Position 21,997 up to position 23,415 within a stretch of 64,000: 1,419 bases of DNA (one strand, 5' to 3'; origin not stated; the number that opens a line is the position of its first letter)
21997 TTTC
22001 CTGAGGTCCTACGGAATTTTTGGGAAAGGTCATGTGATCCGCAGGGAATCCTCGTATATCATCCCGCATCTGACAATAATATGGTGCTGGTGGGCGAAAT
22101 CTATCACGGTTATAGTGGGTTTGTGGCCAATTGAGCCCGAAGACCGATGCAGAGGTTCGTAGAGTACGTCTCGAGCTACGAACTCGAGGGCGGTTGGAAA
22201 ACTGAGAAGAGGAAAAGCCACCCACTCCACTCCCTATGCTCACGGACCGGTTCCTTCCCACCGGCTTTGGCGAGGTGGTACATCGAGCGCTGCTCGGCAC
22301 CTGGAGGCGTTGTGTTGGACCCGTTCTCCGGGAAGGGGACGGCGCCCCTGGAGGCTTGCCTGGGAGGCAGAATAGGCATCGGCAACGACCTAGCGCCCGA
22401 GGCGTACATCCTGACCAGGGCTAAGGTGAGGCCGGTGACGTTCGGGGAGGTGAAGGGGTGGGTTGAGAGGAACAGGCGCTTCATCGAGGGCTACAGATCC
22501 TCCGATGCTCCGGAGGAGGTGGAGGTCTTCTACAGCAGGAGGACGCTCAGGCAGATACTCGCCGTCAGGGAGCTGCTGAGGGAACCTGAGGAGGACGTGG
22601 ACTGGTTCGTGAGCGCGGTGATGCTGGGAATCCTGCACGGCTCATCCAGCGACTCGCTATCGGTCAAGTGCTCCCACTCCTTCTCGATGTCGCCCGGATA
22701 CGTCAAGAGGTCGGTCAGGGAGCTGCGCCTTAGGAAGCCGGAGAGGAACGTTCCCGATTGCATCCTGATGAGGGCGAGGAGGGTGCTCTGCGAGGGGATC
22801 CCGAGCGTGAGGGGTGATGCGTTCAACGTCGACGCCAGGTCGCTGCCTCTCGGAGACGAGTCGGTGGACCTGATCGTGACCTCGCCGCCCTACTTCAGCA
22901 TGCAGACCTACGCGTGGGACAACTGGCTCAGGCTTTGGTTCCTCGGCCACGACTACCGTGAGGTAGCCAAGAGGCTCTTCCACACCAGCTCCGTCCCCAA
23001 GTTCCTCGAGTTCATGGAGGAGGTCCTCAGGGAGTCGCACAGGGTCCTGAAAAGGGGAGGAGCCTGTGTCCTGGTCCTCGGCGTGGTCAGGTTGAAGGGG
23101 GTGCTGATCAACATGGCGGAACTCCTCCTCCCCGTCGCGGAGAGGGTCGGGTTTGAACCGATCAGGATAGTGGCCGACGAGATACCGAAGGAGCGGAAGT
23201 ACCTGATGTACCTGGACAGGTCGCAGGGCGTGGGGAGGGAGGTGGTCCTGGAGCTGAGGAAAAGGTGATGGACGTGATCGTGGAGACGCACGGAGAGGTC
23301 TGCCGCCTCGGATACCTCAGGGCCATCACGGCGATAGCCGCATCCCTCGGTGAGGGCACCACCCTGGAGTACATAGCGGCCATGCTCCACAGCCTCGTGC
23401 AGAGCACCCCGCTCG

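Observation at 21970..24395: Orphan-looking DNA amino-methyltransferase translationally coupled (ATGA overlap) to an unannotatable 376-aa protein behind an AT-rich spacer: candidate restriction-modification or other defence pair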

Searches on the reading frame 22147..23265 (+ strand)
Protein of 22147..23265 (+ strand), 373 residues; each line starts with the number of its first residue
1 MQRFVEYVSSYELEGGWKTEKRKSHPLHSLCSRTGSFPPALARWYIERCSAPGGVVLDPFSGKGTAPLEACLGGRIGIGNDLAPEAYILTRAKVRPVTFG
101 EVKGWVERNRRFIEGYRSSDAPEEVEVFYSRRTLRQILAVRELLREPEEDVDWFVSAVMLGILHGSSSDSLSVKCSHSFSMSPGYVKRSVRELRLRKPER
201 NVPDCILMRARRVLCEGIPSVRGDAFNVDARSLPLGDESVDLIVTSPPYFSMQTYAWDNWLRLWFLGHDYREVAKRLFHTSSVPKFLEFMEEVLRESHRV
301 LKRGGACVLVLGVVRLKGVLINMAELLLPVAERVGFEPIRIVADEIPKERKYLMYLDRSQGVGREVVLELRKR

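Call 4: search_protein_families(library=pfam, proteins=[window:22147-23265:+], max_evalue=0.1)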
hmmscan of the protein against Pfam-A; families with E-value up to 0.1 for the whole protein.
window:22147-23265:+ (373 aa): 4 families
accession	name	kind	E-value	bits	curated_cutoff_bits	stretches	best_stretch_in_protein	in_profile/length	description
PF01555.25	N6_N4_Mtase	-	1.2e-16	61.8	26.7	2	17-86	150-215/221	DNA methylase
PF01170.24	UPF0020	-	5.2e-07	30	22.3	1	39-75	14-51/197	RMKL-like, methyltransferase domain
PF08241.18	Methyltransf_11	-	9.8e-05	23.4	21.2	0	285-309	71-95/95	Methyltransferase domain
PF13649.12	Methyltransf_25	-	0.039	15.1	27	0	222-248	47-73/97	Methyltransferase domain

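Call 5: search_protein_families(library=ncbifam, proteins=[window:22147-23265:+], max_evalue=0.1)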
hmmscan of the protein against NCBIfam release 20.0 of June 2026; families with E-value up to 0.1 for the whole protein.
window:22147-23265:+ (373 aa): 6 families
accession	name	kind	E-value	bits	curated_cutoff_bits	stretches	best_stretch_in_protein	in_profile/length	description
TIGR01177.1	TIGR01177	hypoth_equivalog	1.3e-09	37.8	316.55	2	34-83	163-213/330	TIGR01177 family methyltransferase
NF008572.0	PRK11524.1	equivalog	4.1e-06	26.1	292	0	38-83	200-245/294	adenine-specific DNA-methyltransferase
NF010253.0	PRK13699.1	subfamily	5.3e-05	23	244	1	44-83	155-194/226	DNA methyltransferase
NF050803.1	DnaMtaseCcrMCaul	equivalog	0.00031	19.8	830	1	38-85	191-238/350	adenine-specific DNA-methyltransferase CcrM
NF011527.0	PRK14968.1-1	equivalog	0.0041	16.8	242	1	215-350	75-183/192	putative methyltransferase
NF040721.1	Trm14_Arch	equivalog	0.055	12.6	280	0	55-117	194-261/370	tRNA (guanine(6)-N2)-methyltransferase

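Call 6: search_protein_families(library=padloc, proteins=[window:22147-23265:+], max_evalue=0.1)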
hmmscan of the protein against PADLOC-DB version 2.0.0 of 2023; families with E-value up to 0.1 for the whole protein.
window:22147-23265:+ (373 aa): 63 families (the best 25 are shown)
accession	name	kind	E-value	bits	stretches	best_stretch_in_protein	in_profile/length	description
PDLC03325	MTase_II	-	1.9e-48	163.2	1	16-344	56-393/426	Type II methyltransferase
PDLC03380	MTase_II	-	2e-24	84.6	2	225-339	248-367/393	Type II methyltransferase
PDLC03353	MTase_II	-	8.7e-18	62.8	2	235-337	23-108/260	Type II methyltransferase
PDLC03224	MTase_II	-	4.6e-17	60.1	3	287-343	395-451/481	Type II methyltransferase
PDLC03387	MTase_II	-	2e-16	58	2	33-95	214-276/289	Type II methyltransferase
PDLC03350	MTase_II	-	5e-16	57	2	235-336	71-149/312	Type II methyltransferase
PDLC03376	MTase_II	-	1.2e-15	56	2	223-345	114-217/249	Type II methyltransferase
PDLC03283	MTase_II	-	5.7e-14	50.1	2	28-97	205-274/352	Type II methyltransferase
PDLC03362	MTase_II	-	8.1e-14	49.3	1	34-119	50-136/438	Type II methyltransferase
PDLC04134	mad2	-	8.4e-13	46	2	221-345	344-426/492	mads_2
PDLC03309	MTase_II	-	9.6e-13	45.8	2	34-85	283-334/353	Type II methyltransferase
PDLC03239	MTase_II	-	1.6e-12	44.9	2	19-111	57-151/442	Type II methyltransferase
PDLC03299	MTase_II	-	7.6e-12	43.3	2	235-313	29-89/296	Type II methyltransferase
PDLC03371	MTase_II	-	1.5e-11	42.4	2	36-85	194-243/260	Type II methyltransferase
PDLC03312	MTase_II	-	2.6e-10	36.7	1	32-98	794-860/1344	Type II methyltransferase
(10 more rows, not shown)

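Call 8: find_homologous_proteins(query=window:22147-23265:+)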
Query window:22147-23265:+ (373 aa): 2600 proteins with E <= 0.001 among 8000 candidates; the best 120 are listed.
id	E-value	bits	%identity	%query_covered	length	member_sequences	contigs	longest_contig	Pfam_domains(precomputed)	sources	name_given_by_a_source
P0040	1.0e-249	846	100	100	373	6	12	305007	PF01170.25,PF01555.25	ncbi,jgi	ncbi:MAG: DNA methyltransferase [Nitrososphaerota archaeon]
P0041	2.5e-220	749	87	100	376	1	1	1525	PF01170.25,PF01555.25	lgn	-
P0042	3.3e-207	706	84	100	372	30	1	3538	PF01555.25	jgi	jgi:site-specific DNA-methyltransferase (adenine-specific)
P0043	4.2e-207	705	83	100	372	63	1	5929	PF01170.25,PF01555.25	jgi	jgi:site-specific DNA-methyltransferase (adenine-specific)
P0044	4.4e-203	692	82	100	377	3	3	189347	PF01170.25,PF01555.25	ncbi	-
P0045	2.7e-183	627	75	100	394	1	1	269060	PF01170.25,PF01555.25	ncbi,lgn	ncbi:MAG: DNA methyltransferase [Candidatus Caldarchaeales archaeon]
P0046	1.9e-181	621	74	100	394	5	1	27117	PF01170.25,PF01555.25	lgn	-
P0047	7.5e-177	606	73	100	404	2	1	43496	PF01170.25,PF08241.19,PF01555.25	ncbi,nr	ncbi:MAG: DNA methyltransferase [Thaumarchaeota archaeon]|nr:DNA methyltransferase [Candidatus Caldi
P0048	8.9e-176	602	83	88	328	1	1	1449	PF01170.25,PF01555.25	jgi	jgi:site-specific DNA-methyltransferase (adenine-specific)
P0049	2.6e-175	601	72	100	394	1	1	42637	PF01170.25,PF01555.25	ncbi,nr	ncbi:MAG: DNA methyltransferase [Thaumarchaeota archaeon]|nr:DNA methyltransferase [Candidatus Caldi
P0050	4.4e-160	551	65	99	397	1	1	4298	PF01170.25,PF01555.25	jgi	-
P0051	8.7e-157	540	64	99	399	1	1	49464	PF01170.25,PF01555.25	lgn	-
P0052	5.1e-155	534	64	99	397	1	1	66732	PF01170.25,PF01555.25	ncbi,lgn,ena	-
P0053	3.5e-154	531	64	100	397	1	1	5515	PF01170.25,PF01555.25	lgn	-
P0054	3.6e-154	531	64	100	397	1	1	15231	PF01170.25,PF01555.25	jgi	-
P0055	3.2e-153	528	64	99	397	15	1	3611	PF01555.25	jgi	-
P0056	8.5e-153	527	63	100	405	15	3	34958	PF01170.25,PF01555.25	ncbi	ncbi:MAG: hypothetical protein QXV24_04005 [Nitrososphaerota archaeon]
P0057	8.9e-150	517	64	98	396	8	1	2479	PF01170.25,PF01555.25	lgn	-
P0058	6.4e-149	514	64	98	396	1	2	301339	PF01170.25,PF01555.25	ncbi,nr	ncbi:MAG: DNA methyltransferase [Nitrososphaerota archaeon]|nr:DNA methyltransferase [Candidatus Cal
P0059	1.9e-148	512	64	98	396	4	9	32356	PF01555.25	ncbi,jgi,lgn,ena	jgi:hypothetical protein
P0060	3.9e-148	511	63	98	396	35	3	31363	PF01555.25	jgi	jgi:hypothetical protein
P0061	9.7e-147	507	62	99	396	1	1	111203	PF01170.25,PF01555.25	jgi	-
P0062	3.8e-146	505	64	99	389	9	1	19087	PF01170.25,PF01555.25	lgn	-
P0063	3.7e-141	488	61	99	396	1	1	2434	PF01170.25,PF01555.25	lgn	-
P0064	2.3e-139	482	61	97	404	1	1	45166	PF01170.25,PF01555.25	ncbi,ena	-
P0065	7.5e-139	481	61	98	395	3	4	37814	PF01170.25,PF01555.25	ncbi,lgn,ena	-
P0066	1.2e-138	480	59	98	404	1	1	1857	PF01170.25,PF01555.25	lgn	-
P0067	1.6e-138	480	59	98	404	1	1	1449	PF01170.25,PF01555.25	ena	-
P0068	2.0e-138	479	59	98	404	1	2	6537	PF01170.25,PF01555.25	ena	-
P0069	2.8e-138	479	60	99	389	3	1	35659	PF01170.25,PF01555.25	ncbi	ncbi:MAG: DNA methyltransferase [Candidatus Caldarchaeum sp.]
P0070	9.4e-138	477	59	97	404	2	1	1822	PF01170.25,PF01555.25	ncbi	-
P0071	1.5e-137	476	60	99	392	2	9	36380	PF01170.25,PF01555.25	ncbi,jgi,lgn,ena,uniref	ncbi:MAG: DNA methyltransferase [Candidatus Caldarchaeum sp.]|uniref:site-specific DNA-methyltransfe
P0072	1.6e-137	476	60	97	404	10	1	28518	PF01170.25,PF01555.25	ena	-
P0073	2.0e-137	476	60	97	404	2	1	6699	PF01170.25,PF01555.25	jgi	-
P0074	2.1e-137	476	59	98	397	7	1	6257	PF01170.25,PF01555.25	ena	-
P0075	4.0e-137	475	59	97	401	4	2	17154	PF01170.25,PF01555.25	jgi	jgi:tRNA G10 N-methylase Trm11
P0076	9.3e-137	474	60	99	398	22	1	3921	PF01170.25,PF08241.19,PF01555.25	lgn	-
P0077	1.4e-136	473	59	98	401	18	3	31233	PF01170.25,PF01555.25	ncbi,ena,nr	ncbi:MAG: hypothetical protein DRN47_02385 [Candidatus Wolframiiraptor sp.]|nr:MAG: hypothetical pro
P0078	1.6e-136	473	60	98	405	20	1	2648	PF01170.25,PF01555.25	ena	-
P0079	2.0e-136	473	59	98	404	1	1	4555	PF01170.25,PF01555.25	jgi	-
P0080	2.2e-136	473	58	99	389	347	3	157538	PF01170.25,PF01555.25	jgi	jgi:hypothetical protein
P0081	2.3e-136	473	60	97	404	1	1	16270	PF01170.25,PF01555.25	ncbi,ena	-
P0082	6.4e-136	471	59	98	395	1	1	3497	PF01170.25,PF01555.25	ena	-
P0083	6.9e-136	471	59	97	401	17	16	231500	PF01170.25,PF01555.25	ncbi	ncbi:MAG: DNA methyltransferase [Nitrososphaerota archaeon]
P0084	8.8e-136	471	58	97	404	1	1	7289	PF01170.25,PF01555.25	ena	-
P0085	1.7e-135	470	59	98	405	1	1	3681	PF01170.25,PF01555.25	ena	-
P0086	1.7e-135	470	58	97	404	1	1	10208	PF01170.25,PF01555.25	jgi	-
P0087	2.3e-135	469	58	98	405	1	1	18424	PF01170.25,PF01555.25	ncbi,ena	-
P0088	2.4e-135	469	58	98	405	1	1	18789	PF01170.25,PF01555.25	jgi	-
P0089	2.9e-135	469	59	98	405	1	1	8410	PF01170.25,PF01555.25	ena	-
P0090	3.8e-135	469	60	98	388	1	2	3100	PF01170.25,PF08241.19,PF01555.25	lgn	-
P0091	4.1e-135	468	56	98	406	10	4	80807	PF01170.25,PF01555.25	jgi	-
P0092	4.2e-135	468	58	99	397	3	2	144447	PF01170.25,PF01555.25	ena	-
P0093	7.3e-135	468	59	98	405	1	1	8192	PF01170.25,PF01555.25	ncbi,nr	ncbi:MAG: hypothetical protein DRN59_00620 [Thaumarchaeota archaeon]|nr:MAG: hypothetical protein DR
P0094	7.3e-135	468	58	98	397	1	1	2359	PF01170.25,PF01555.25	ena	-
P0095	7.5e-135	468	59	99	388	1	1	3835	PF01170.25,PF08241.19,PF01555.25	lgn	-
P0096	7.7e-135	467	59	98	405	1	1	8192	PF01170.25,PF01555.25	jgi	-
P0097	8.6e-135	467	59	97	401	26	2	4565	PF01170.25,PF01555.25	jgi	jgi:site-specific DNA-methyltransferase (adenine-specific)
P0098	1.4e-134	467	59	98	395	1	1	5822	PF01170.25,PF01555.25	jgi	-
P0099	3.3e-134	465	57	98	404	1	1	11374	PF01170.25,PF01555.25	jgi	-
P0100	4.3e-134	465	58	98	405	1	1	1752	PF01170.25,PF01555.25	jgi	-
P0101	4.5e-134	465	58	98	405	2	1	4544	PF01170.25,PF01555.25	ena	-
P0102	5.0e-134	465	60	97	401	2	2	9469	PF01170.25,PF01555.25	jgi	jgi:hypothetical protein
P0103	5.5e-134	465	56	98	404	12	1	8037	PF01170.25,PF01555.25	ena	-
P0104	5.7e-134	465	57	98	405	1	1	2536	PF01170.25,PF01555.25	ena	-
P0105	7.5e-134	464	59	98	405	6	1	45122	PF01170.25,PF01555.25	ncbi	-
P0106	9.5e-134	464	59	99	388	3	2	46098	PF01170.25,PF08241.19,PF01555.25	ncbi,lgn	ncbi:MAG: DNA methyltransferase [Candidatus Caldarchaeum sp.]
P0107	1.7e-133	463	60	97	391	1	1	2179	PF01170.25,PF01555.25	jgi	-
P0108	2.9e-133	462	57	98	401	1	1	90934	PF01170.25,PF01555.25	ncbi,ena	-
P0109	3.1e-133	462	59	98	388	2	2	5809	PF01170.25,PF08241.19,PF01555.25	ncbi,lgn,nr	ncbi:MAG: site-specific DNA-methyltransferase [Candidatus Caldarchaeum sp.]|nr:site-specific DNA-met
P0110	5.4e-133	461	57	98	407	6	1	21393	PF01170.25,PF01555.25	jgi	-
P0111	6.4e-133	461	57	98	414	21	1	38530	PF01170.25,PF01555.25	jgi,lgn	jgi:DNA modification methylase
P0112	2.1e-132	459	57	100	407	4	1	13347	PF01170.25,PF01555.25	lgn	-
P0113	3.4e-132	459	58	100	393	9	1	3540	PF01170.25,PF01555.25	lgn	-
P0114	4.3e-132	458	59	99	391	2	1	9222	PF01170.25,PF01555.25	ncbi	-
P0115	4.8e-132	458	59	99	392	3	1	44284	PF01170.25,PF01555.25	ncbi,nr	ncbi:MAG: site-specific DNA-methyltransferase [Candidatus Caldarchaeum sp.]|nr:site-specific DNA-met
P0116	6.9e-132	458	58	99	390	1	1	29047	PF01170.25,PF01555.25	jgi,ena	-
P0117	9.9e-132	457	58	98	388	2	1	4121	PF01170.25,PF08241.19,PF01555.25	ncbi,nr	ncbi:MAG: site-specific DNA-methyltransferase [Candidatus Caldarchaeum sp.]|nr:site-specific DNA-met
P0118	1.0e-131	457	58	99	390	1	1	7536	PF01170.25,PF01555.25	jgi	-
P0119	1.1e-131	457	58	99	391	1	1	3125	PF01170.25,PF01555.25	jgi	jgi:hypothetical protein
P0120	1.2e-131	457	58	99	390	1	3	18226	PF01170.25,PF01555.25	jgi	jgi:hypothetical protein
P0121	2.3e-131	456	57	98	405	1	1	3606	PF01170.25,PF01555.25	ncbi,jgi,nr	ncbi:MAG: hypothetical protein DRN68_06455 [Thaumarchaeota archaeon]|nr:MAG: hypothetical protein DR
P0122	2.8e-131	456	56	98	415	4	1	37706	PF01170.25,PF01555.25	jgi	-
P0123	2.9e-131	456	58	99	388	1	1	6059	PF01170.25,PF01555.25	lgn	-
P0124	1.3e-130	454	55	99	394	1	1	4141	PF01170.25,PF01555.25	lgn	-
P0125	1.9e-130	453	57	98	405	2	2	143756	PF01170.25,PF01555.25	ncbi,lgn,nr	ncbi:MAG: DNA methyltransferase [Aigarchaeota archaeon]|nr:DNA methyltransferase [Aigarchaeota archa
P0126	2.0e-130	453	57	98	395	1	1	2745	PF01170.25,PF01555.25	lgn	-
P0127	9.8e-130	451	55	100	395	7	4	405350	PF01170.25,PF01555.25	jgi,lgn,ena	jgi:hypothetical protein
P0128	1.0e-129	451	55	100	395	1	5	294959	PF01170.25,PF01555.25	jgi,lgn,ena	-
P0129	1.4e-129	450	58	98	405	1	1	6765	PF01170.25,PF01555.25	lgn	-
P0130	1.9e-129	450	55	100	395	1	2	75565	PF01170.25,PF01555.25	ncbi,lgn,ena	-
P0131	2.2e-129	450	57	99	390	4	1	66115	PF01170.25,PF01555.25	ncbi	-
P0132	2.5e-129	449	56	98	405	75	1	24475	PF01170.25,PF01555.25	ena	-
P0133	3.5e-129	449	56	100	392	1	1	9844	PF01170.25,PF01555.25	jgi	-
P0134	1.2e-128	447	58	97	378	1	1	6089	PF01170.25,PF01555.25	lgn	-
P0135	1.4e-128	447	56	98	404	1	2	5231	PF01170.25,PF01555.25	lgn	-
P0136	1.6e-128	447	56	100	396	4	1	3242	PF01170.25,PF01555.25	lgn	-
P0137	1.6e-128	447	57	97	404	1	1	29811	PF01170.25,PF01555.25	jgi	-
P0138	1.8e-128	447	57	93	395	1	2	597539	PF01170.25,PF01555.25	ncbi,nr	ncbi:MAG: DNA methyltransferase [Nitrososphaerota archaeon]|nr:DNA methyltransferase [Aigarchaeota a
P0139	2.1e-128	446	58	99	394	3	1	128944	PF01170.25,PF01555.25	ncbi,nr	ncbi:hypothetical protein HRbin01_00204 [archaeon HR01]|nr:hypothetical protein HRbin01_00204 [archa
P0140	5.0e-128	445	54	98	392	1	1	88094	PF01170.25,PF01555.25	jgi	-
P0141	5.1e-128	445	57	93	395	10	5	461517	PF01170.25,PF01555.25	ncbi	ncbi:MAG: DNA methyltransferase [Nitrososphaerota archaeon]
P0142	5.5e-128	445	54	100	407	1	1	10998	PF01170.25,PF01555.25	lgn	-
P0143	5.9e-128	445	55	98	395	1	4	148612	PF01170.25,PF01555.25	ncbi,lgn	ncbi:MAG: DNA methyltransferase [Nitrososphaerota archaeon]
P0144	9.1e-128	444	55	100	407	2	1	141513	PF01170.25,PF01555.25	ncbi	ncbi:MAG: DNA methyltransferase [Candidatus Caldarchaeales archaeon]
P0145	2.8e-127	443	57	96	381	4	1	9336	PF01170.25,PF01555.25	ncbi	ncbi:MAG: DNA methyltransferase, partial [Nitrososphaerota archaeon]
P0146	4.1e-127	442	57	93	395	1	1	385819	PF01170.25,PF01555.25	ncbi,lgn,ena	-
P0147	1.6e-125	437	60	87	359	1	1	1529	PF01170.25,PF01555.25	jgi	-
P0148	2.0e-125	437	53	98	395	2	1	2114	PF01170.25,PF01555.25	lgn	-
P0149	1.1e-123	431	53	98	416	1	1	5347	PF01170.25,PF01555.25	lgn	-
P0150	3.3e-122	426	53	98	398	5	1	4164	PF01170.25,PF01555.25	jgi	-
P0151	6.1e-121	422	53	98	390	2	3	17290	PF01170.25,PF01555.25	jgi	-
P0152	1.2e-120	421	53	98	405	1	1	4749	PF01170.25,PF01555.25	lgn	-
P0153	4.0e-120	419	60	87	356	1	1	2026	PF01555.25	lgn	-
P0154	5.1e-120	419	52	98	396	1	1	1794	PF01170.25,PF01555.25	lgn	-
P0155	1.7e-119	417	54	98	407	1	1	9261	PF01170.25,PF01555.25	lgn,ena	-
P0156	1.8e-119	417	51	100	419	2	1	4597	PF01170.25,PF01555.25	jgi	-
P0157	3.1e-119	416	53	98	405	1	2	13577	PF01170.25,PF01555.25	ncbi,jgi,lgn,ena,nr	ncbi:MAG: site-specific DNA-methyltransferase [Candidatus Bathyarchaeota archaeon]|nr:site-specific 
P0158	3.9e-119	416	54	92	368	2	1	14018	PF01170.25,PF01555.25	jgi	-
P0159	4.5e-119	416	51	98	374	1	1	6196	PF01170.25,PF01555.25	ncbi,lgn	ncbi:MAG: DNA methyltransferase [Candidatus Bathyarchaeia archaeon]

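Call 9: search_solved_structures(query=window:22147-23265:+, max_evalue=0.01, show_alignments=2)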
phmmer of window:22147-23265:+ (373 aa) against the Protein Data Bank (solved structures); distinct sequences matched with E-value up to 0.01: 8.
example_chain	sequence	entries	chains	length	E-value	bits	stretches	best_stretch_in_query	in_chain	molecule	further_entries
2zie_A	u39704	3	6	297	1.4e-09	40.4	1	32-91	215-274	Putative modification methylase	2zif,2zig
8urk_A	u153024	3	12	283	5.9e-05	25.2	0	42-86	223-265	Methyltransferase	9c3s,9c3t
9c3u_A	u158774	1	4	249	0.00013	24.1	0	42-85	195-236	Methyltransferase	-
1nw8_A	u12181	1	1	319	0.00075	21.5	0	36-112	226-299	MODIFICATION METHYLASE RSRI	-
1eg2_A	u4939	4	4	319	0.00085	21.4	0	36-112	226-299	MODIFICATION METHYLASE RSRI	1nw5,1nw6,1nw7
8s9m_A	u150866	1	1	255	0.00089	21.3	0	35-90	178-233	DNA cytosine-N4 methyltransferase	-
8s9n_A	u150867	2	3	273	0.0011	21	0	35-89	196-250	DNA cytosine-N4 methyltransferase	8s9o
6pbd_A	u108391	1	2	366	0.01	17.8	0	38-95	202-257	Modification methylase CcrMI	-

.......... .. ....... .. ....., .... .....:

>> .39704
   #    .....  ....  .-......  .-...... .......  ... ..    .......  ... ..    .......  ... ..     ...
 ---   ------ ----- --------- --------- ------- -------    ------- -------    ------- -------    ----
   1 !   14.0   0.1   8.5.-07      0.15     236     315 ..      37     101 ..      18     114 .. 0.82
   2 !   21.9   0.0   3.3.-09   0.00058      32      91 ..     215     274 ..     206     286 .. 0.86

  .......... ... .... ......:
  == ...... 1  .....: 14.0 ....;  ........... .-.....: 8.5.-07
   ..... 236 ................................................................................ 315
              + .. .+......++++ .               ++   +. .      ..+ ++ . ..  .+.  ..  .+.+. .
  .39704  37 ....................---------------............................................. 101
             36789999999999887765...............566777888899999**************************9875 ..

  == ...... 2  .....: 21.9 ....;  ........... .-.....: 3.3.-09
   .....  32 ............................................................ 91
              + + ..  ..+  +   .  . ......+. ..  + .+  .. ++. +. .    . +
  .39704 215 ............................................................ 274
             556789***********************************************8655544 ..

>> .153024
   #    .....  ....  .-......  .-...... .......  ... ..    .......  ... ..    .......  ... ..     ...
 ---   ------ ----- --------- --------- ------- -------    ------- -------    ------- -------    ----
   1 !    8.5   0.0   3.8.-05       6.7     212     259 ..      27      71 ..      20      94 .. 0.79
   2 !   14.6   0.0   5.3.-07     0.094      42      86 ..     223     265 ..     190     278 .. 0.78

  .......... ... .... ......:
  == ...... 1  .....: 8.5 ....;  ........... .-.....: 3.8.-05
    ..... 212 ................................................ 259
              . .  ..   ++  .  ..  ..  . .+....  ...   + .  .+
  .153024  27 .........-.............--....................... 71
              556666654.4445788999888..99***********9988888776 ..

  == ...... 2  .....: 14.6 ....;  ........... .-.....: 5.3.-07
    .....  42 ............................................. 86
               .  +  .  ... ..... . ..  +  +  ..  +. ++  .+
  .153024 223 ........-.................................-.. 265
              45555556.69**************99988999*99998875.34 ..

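Call 18: find_encoding_contigs(protein=P0077, flank=6000, max_places=2)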
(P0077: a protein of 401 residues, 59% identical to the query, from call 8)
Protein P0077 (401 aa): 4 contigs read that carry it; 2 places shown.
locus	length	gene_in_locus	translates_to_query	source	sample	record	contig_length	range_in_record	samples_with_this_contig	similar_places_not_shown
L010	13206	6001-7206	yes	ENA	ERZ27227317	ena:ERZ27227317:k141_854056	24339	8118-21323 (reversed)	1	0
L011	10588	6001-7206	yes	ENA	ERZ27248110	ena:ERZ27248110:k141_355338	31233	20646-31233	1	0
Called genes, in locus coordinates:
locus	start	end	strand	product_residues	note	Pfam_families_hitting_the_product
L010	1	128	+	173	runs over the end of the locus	PF01325:Fe_dep_repress, PF02742:Fe_dep_repr_C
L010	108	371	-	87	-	PF09341:Pcc1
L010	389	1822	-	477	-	PF01368:DHH (weak), PF21763:DHH_CID, PF02272:DHHA1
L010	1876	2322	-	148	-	PF08069:Ribosomal_S13_N, PF00312:Ribosomal_S15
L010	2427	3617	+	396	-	PF07690:MFS_1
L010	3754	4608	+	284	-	PF00753:Lactamase_B, PF23023:Anti-Pycsar_Apyc1 (weak), PF12706:Lactamase_B_2 (weak)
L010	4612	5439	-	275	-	PF00142:Fer4_NifH (faint), PF01656:CbiA, PF09140:MipZ (faint), PF10609:ParA, PF13614:AAA_31 (weak)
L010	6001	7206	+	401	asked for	PF01555:N6_N4_Mtase (weak), PF01170:UPF0020 (faint)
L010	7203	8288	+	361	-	-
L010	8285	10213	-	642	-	PF01926:MMR_HSR1, PF02421:FeoB_N, PF17910:FeoB_Cyto, PF07670:Gate, PF07664:FeoB_C, PF07670:Gate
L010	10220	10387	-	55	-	PF04023:FeoA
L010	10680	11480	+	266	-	-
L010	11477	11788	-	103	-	PF02001:DUF134, PF04545:Sigma70_r4 (weak), PF08281:Sigma70_r4_2 (weak)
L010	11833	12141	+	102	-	-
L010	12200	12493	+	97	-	-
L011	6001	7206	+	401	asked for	PF01555:N6_N4_Mtase (weak), PF01170:UPF0020 (faint)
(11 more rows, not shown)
